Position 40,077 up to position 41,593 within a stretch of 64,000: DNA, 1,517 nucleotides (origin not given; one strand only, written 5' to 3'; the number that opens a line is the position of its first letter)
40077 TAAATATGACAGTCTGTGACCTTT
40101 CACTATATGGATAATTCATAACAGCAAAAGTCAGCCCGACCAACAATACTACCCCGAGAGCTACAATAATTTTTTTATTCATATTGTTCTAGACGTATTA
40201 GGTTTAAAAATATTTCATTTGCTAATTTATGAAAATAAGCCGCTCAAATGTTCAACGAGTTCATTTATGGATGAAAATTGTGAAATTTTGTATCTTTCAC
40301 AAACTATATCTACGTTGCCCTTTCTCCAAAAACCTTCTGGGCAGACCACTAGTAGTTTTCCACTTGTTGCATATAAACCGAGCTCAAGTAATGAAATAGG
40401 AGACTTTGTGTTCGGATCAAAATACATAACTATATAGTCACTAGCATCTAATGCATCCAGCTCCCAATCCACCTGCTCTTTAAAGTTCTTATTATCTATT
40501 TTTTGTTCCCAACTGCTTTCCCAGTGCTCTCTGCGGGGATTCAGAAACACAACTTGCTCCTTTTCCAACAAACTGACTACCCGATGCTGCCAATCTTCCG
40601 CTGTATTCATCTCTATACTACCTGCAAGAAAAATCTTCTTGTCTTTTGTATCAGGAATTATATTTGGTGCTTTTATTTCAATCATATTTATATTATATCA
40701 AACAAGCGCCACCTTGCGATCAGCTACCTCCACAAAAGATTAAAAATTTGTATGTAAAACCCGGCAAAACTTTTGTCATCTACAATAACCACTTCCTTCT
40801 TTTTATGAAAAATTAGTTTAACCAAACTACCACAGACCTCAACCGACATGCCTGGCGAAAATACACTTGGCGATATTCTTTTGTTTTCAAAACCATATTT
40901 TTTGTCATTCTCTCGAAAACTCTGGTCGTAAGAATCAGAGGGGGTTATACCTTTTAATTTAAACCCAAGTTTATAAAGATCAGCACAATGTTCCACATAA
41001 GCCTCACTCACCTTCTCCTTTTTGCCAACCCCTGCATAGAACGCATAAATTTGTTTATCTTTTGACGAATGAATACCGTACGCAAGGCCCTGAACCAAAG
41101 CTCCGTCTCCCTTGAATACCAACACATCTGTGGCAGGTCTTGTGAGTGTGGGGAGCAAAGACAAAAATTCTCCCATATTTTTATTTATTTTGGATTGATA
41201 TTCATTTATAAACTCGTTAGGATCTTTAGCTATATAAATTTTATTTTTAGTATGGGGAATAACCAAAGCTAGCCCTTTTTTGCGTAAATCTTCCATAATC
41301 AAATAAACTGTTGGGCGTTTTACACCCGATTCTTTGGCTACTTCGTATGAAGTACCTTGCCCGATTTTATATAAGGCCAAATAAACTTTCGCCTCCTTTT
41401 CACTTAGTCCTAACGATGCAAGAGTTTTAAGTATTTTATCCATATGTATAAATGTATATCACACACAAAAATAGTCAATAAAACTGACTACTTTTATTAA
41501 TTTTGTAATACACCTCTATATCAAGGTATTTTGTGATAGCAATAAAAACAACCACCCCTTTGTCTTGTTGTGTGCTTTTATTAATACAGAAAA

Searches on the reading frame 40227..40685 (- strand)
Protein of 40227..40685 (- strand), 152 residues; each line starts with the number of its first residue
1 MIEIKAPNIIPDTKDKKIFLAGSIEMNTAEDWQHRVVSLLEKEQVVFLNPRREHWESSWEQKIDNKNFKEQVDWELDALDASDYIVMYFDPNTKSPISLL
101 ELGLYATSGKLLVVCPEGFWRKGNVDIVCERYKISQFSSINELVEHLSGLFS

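Call 38: search_protein_families(library=pfam, proteins=[window:40227-40685:-], max_evalue=0.001)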
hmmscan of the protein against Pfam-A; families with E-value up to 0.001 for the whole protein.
window:40227-40685:- (152 aa): 2 families
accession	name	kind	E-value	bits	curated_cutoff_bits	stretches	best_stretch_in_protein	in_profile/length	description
PF15891.11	Nuc_deoxyri_tr2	-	1.1e-37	129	30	1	16-119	2-105/105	Nucleoside 2-deoxyribosyltransferase like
PF05014.21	Nuc_deoxyrib_tr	-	3.7e-05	24.3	28.8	1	18-114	1-95/117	Nucleoside 2-deoxyribosyltransferase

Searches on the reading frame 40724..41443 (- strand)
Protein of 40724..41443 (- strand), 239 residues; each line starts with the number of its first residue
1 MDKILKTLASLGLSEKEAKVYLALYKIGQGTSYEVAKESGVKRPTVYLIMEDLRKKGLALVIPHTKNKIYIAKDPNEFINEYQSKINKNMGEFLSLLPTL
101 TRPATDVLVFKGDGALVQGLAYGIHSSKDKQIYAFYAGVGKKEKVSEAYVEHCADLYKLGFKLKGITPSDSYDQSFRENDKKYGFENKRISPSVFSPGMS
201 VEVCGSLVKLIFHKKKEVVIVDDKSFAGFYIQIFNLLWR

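Call 38: search_protein_families(library=pfam, proteins=[window:40724-41443:-], max_evalue=0.001)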
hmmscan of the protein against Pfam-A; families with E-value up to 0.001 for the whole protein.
window:40724-41443:- (239 aa): 1 family
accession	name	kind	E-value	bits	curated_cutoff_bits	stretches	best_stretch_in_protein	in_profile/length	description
PF01978.25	TrmB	-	2.2e-16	59.9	25.6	1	8-75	1-67/68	Sugar-specific transcriptional regulator TrmB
